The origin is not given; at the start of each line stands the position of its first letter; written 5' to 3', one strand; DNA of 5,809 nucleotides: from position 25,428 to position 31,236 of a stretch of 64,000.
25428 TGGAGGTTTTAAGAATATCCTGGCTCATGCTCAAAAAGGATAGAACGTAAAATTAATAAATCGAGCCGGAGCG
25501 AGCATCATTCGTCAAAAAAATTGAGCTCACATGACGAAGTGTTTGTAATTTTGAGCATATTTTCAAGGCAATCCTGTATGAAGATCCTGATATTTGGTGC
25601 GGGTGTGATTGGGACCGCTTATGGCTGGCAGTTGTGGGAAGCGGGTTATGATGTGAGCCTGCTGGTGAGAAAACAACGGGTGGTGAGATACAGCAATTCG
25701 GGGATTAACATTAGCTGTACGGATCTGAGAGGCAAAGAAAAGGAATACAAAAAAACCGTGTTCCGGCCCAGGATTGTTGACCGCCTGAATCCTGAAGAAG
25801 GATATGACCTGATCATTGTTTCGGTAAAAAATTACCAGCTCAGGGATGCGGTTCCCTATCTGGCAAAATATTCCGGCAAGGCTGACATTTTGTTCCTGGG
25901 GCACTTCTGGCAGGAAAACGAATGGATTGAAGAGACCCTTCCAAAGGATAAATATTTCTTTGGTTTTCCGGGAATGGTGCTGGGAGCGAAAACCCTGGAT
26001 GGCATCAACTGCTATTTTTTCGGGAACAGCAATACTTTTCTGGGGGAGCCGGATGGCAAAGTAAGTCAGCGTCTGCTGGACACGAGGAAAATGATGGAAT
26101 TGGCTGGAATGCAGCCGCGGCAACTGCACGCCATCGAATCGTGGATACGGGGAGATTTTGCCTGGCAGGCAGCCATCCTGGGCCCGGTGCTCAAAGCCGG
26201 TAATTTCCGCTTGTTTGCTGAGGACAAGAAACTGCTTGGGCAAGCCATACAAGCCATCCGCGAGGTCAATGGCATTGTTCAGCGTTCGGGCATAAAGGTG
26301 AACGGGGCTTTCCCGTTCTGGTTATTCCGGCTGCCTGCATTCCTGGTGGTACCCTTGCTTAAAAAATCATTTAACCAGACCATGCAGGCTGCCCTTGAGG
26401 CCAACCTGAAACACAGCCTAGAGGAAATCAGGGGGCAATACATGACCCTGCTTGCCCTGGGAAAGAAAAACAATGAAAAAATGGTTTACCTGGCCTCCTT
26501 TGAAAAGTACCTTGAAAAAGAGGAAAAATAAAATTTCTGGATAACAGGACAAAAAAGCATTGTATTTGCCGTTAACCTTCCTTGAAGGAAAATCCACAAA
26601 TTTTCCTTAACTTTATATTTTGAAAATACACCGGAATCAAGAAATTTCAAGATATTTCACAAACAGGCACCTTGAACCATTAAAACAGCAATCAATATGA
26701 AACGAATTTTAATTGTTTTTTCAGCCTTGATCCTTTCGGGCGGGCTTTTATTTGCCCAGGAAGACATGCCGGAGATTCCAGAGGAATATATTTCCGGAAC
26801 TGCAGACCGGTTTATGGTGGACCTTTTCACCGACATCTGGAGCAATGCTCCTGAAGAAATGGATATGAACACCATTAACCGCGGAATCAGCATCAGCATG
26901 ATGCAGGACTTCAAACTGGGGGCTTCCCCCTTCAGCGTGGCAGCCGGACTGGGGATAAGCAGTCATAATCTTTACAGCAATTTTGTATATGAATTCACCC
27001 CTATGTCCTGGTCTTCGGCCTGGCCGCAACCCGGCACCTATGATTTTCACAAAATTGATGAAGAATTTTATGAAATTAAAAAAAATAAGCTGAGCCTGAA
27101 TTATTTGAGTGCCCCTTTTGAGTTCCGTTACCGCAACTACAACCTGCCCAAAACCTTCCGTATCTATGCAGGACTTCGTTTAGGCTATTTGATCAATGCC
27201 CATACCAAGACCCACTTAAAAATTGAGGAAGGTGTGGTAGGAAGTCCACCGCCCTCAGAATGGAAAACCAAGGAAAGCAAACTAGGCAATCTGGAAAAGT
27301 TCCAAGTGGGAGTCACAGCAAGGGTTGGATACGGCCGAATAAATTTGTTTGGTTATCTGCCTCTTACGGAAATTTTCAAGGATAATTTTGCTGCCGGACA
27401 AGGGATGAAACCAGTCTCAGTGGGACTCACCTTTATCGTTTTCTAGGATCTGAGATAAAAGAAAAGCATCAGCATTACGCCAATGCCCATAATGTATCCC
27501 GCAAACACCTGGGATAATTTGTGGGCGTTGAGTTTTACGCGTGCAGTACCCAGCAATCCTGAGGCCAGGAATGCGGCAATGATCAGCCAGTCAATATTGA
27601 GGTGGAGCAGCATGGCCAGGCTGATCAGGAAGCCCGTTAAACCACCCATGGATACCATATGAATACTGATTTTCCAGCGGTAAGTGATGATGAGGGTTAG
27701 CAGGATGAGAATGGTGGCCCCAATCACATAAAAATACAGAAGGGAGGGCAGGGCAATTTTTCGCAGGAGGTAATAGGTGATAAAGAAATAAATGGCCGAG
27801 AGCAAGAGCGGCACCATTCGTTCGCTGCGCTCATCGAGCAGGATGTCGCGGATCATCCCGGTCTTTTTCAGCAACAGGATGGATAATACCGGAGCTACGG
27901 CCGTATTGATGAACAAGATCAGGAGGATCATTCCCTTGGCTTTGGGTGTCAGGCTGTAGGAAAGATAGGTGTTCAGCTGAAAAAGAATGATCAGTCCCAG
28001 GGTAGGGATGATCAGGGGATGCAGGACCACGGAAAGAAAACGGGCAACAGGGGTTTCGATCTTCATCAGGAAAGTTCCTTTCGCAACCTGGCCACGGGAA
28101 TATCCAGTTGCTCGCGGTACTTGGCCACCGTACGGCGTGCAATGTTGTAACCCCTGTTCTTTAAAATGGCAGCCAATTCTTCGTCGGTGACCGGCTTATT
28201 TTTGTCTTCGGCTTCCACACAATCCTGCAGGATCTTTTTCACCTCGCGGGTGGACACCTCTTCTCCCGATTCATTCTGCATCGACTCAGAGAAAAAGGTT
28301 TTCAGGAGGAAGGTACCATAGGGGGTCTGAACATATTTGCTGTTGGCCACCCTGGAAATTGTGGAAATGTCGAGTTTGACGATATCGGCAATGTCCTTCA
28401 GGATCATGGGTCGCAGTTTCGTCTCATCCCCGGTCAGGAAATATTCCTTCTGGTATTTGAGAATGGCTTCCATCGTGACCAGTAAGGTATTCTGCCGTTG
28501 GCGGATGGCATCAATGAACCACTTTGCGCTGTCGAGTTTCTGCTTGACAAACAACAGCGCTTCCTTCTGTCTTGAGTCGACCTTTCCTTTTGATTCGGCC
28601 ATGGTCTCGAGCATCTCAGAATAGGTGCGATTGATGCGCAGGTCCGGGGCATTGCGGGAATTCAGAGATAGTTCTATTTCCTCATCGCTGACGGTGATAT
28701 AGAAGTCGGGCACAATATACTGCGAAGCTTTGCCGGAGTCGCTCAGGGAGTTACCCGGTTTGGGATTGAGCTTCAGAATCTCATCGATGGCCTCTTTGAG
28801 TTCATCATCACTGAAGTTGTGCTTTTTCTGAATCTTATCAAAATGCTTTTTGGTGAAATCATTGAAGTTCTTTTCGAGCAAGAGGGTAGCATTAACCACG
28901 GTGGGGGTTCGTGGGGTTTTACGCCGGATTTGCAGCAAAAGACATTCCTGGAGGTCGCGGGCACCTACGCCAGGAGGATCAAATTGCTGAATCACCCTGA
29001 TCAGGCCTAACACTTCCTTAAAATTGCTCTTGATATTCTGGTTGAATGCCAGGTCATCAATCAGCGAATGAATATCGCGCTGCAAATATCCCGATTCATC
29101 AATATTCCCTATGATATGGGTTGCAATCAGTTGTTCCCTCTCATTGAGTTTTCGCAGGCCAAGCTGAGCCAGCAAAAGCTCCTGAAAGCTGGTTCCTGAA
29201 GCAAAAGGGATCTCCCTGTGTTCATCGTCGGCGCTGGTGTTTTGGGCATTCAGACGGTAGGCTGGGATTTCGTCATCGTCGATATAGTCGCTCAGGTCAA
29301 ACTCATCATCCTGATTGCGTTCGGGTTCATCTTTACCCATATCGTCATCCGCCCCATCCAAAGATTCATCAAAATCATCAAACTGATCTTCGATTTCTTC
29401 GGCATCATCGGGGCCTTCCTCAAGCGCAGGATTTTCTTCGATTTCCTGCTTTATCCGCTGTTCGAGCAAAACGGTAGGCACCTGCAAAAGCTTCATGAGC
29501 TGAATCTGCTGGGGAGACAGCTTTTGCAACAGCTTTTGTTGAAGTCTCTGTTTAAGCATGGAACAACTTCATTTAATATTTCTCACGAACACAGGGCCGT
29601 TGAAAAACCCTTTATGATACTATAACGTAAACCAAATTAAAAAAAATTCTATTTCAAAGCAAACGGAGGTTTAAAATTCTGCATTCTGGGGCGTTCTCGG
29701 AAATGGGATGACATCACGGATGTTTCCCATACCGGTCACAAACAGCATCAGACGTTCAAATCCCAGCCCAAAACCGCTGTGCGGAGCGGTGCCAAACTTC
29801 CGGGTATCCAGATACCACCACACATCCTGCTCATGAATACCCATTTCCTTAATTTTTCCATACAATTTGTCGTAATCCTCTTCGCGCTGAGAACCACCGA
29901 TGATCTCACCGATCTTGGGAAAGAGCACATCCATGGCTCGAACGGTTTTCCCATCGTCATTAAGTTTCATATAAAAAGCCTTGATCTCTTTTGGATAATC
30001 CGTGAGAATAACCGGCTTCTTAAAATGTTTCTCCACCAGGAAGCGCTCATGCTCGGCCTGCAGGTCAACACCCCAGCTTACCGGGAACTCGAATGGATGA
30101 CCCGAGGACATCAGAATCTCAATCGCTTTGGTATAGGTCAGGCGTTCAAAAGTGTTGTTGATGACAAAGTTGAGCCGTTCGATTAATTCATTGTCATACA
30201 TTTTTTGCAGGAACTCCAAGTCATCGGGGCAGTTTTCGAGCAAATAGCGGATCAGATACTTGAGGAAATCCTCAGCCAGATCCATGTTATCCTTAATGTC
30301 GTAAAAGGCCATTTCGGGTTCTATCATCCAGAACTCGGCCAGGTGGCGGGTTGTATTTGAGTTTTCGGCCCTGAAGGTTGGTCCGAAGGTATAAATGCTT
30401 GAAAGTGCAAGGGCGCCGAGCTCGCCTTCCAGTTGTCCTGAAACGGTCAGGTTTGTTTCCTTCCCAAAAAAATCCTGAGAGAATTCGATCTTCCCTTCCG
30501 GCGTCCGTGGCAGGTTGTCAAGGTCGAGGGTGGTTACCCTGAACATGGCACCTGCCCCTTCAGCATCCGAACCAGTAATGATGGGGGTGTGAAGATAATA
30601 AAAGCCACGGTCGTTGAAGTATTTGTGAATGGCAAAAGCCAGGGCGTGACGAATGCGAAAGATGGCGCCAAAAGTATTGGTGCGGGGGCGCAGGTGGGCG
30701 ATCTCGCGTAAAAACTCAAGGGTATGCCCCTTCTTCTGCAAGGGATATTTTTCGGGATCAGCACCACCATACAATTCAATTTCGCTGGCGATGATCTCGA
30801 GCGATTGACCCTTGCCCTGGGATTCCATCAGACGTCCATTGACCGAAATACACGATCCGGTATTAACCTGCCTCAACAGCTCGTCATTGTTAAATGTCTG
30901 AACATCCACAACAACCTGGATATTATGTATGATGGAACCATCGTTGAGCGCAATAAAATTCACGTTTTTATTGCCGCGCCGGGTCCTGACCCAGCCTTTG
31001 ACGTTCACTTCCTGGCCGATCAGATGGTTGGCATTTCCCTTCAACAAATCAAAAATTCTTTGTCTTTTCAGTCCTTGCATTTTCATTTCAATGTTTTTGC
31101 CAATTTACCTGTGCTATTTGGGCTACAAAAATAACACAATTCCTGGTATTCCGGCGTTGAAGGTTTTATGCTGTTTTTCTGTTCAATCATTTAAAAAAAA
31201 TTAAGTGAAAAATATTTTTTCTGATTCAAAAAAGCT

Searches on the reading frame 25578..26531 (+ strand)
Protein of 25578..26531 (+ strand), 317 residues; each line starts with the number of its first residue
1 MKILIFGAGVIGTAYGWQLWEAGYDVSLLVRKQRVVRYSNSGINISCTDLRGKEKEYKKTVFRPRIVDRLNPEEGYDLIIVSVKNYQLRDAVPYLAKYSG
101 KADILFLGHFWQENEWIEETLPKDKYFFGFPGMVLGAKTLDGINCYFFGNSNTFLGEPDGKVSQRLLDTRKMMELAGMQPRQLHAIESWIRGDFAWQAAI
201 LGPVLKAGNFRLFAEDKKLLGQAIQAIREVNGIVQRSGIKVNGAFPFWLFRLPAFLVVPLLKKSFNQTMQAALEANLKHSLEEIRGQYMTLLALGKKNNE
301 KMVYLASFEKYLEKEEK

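Call 78: search_protein_families(library=pfam, proteins=[window:25578-26531:+], max_evalue=0.0001)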
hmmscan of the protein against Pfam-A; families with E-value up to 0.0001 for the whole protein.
window:25578-26531:+ (317 aa): 1 family
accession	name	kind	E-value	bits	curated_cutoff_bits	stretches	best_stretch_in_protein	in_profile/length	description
PF02558.23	ApbA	-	2.1e-17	63.6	22.2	1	3-158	1-148/150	Ketopantoate reductase PanE/ApbA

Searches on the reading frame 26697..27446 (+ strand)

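Call 78: search_protein_families(library=pfam, proteins=[window:26697-27446:+], max_evalue=0.0001)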
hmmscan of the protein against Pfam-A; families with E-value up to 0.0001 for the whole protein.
window:26697-27446:+ (249 aa): 1 family
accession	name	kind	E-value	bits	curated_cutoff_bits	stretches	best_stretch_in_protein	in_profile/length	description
PF13568.12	OMP_b-brl_2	-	1.3e-11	45.3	27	1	60-221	36-168/175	Outer membrane protein beta-barrel domain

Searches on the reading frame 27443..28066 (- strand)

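Call 3: search_protein_families(library=pfam, proteins=[window:27443-28066:-], max_evalue=0.01)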
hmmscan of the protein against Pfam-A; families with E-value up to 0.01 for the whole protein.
window:27443-28066:- (207 aa): 1 family
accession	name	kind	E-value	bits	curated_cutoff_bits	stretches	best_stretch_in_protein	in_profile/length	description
PF01569.27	PAP2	-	0.0055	16.9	27.2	1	134-202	53-122/130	PAP2 superfamily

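Call 4: search_protein_families(library=ncbifam, proteins=[window:27443-28066:-], max_evalue=0.01)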
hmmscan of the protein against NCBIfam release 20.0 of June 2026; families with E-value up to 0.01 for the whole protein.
window:27443-28066:- (207 aa): 0 families

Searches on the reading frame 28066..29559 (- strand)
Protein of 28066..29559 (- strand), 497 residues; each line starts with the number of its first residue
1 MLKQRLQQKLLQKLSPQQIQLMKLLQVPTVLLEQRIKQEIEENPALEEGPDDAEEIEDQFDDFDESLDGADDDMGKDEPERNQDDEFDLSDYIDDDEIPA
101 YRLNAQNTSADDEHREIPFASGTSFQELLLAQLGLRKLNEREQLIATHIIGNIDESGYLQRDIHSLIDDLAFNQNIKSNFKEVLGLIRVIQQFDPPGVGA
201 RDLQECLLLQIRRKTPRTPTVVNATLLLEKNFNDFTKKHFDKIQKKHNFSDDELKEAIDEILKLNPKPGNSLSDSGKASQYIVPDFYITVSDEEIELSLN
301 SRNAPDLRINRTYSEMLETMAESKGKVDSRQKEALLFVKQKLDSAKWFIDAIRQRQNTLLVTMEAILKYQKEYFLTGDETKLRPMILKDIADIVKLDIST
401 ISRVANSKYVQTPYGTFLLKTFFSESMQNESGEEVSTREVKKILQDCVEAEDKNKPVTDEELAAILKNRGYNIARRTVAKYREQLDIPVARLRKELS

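Call 3: search_protein_families(library=pfam, proteins=[window:28066-29559:-], max_evalue=0.01)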
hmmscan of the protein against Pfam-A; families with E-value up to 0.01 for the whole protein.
window:28066-29559:- (497 aa): 5 families
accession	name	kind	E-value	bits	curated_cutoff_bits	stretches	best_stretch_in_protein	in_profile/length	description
PF04963.19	Sigma54_CBD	-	2.5e-57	194.1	22.9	1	121-313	8-185/185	Sigma-54 factor, core binding domain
PF04552.19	Sigma54_DBD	-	7.4e-52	175.8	22.8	1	337-494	3-159/160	Sigma-54, DNA binding domain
PF00309.25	Sigma54_AID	-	3.7e-13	49.5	23.8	1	3-48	1-46/46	Sigma-54 factor, Activator interacting domain (AID)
PF08920.15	SF3b1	-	0.00052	20.9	25.1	1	406-474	31-93/130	Splicing factor 3B subunit 1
PF08461.16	HTH_12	-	0.0043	17.4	21.4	0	452-478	9-35/66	Ribonuclease R winged-helix domain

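Call 4: search_protein_families(library=ncbifam, proteins=[window:28066-29559:-], max_evalue=0.01)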
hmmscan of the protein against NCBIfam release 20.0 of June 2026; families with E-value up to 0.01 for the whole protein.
window:28066-29559:- (497 aa): 7 families
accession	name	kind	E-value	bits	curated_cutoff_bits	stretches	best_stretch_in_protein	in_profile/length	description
TIGR02395.1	rpoN_sigma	equivalog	4.4e-124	414.9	277.35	1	10-494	3-434/434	RNA polymerase factor sigma-54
NF004595.0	PRK05932.1-2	equivalog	1.4e-112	377.1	513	1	3-496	2-483/484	RNA polymerase factor sigma-54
NF009118.0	PRK12469.1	subfamily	2.1e-99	333.6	396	1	4-496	5-481/483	RNA polymerase factor sigma-54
NF004598.0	PRK05932.1-5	equivalog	1.3e-95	321.1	621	1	2-496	1-504/504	RNA polymerase factor sigma-54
NF004597.0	PRK05932.1-4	equivalog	1.3e-90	304.2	817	1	2-496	1-476/477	RNA polymerase factor sigma-54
NF004596.0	PRK05932.1-3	subfamily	2.3e-84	284.2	499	1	3-494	4-505/515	RNA polymerase factor sigma-54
NF004602.0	PRK05932.2-4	equivalog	4.8e-51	173.9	506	1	121-496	77-411/416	RNA polymerase factor sigma-54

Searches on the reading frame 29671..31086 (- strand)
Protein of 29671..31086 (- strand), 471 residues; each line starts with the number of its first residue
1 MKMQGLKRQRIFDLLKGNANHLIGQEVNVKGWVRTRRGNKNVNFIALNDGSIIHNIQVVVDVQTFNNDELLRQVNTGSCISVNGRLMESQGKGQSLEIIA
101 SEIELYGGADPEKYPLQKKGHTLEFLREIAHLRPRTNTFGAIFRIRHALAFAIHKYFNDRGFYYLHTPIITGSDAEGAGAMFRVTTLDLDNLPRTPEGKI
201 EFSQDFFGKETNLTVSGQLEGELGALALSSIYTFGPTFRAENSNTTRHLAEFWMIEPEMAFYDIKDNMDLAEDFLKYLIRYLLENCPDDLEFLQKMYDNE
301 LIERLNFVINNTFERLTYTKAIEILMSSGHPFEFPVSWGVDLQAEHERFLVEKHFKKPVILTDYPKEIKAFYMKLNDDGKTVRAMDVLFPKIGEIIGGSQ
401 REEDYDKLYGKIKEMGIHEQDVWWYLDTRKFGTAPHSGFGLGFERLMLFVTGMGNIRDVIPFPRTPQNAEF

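Call 3: search_protein_families(library=pfam, proteins=[window:29671-31086:-], max_evalue=0.01)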
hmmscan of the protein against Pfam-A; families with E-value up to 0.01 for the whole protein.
window:29671-31086:- (471 aa): 2 families
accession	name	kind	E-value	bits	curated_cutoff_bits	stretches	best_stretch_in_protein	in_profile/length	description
PF00152.25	tRNA-synt_2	-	4.3e-65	220.2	25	1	129-465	8-307/308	tRNA synthetases class II (D, K and N)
PF01336.31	tRNA_anti-codon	-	3.1e-13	49.9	27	1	27-105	1-74/75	OB-fold nucleic acid binding domain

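Call 4: search_protein_families(library=ncbifam, proteins=[window:29671-31086:-], max_evalue=0.01)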
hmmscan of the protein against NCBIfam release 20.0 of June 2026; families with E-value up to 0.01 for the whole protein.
window:29671-31086:- (471 aa): 18 families
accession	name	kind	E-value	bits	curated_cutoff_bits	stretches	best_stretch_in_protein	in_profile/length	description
NF003037.0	PRK03932.1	equivalog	1e-204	680.6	414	1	13-471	8-451/451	asparagine--tRNA ligase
TIGR00457.1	asnS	equivalog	1e-190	634.4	342.6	1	11-471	4-455/455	asparagine--tRNA ligase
NF003483.0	PRK05159.1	equivalog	4e-79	266.5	353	2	202-465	176-432/438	aspartate--tRNA(Asn) ligase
TIGR00458.1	aspS_nondisc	equivalog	2.3e-65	221.2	368.4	1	24-467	12-424/428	aspartate--tRNA(Asn) ligase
NF005052.0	PRK06462.1-1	equivalog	7.1e-43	147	368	1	132-465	38-346/353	asparagine synthetase A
TIGR00459.1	aspS_bact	equivalog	6.7e-33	113.9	373.85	2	21-283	13-261/586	aspartate--tRNA ligase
NF001750.0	PRK00476.1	equivalog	9.8e-32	110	443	2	21-178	15-179/590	aspartate--tRNA ligase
NF005054.0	PRK06462.1-4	equivalog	3.6e-31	108.4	309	1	197-467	66-313/318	asparagine synthetase A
NF005055.0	PRK06462.1-5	equivalog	3e-27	95.6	389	1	216-465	94-334/341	asparagine synthetase A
TIGR00499.1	lysS_bact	equivalog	1.6e-26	93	427.6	1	14-464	43-491/496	lysine--tRNA ligase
NF001756.1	PRK00484.1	subfamily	3.2e-26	92.1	468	2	229-464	238-484/488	lysine--tRNA ligase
NF005053.0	PRK06462.1-3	equivalog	3.6e-19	69.4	322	1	219-459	29-261/274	asparagine synthetase A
NF009101.0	PRK12445.1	subfamily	2e-13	49.7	1026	1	23-464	64-500/505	lysine--tRNA ligase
NF002821.0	PRK02983.1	equivalog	7.3e-12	44.1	742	2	20-170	655-805/1102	bifunctional lysylphosphatidylglycerol synthetase/lysine--tRNA ligase LysX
NF009460.0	PRK12820.1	equivalog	2e-10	39.4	1379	1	383-465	506-591/723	bifunctional aspartyl-tRNA synthetase/aspartyl/glutamyl-tRNA amidotransferase subunit C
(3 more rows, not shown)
